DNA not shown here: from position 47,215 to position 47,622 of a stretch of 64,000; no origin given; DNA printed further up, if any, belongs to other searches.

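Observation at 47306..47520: Small membrane-peptide gene inside the dnaA-dnaN (oriC) intergenic region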

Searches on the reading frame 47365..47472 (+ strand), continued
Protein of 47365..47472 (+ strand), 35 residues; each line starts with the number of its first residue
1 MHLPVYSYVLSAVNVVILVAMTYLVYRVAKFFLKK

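Call 68: search_dna_similar(query=window:47365-47469:+, collection=plasmids, mode=protein, max_evalue=10, max_rows=10)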
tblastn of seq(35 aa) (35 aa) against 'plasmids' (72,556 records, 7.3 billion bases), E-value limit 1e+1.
No match.

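Call 79: predict_structure(alignment_id=A6)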
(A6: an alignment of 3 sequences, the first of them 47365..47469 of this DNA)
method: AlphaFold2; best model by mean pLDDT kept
length: 35 residues; sequences in the alignment: 3
mean_pLDDT: 86.2   pTM: 0.42
mean pLDDT of the five models: 86.2, 84.3, 84.1, 83.9, 80.4
residues with pLDDT >= 90: 19; 70-90: 11; 50-70: 5; < 50: 0
segments of 3 or more residues with pLDDT < 50: none
pLDDT, mean of each block of 10 residues (from residue 1): 74 94 94 79
secondary structure, 60 per line:
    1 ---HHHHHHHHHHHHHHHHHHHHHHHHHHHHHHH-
elements in order: H4-34
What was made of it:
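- On Type I toxin-antitoxin system: The model is a helix over residues 4-34 (call 79).
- One helix, residues 4-34, pLDDT 86 (call 79).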
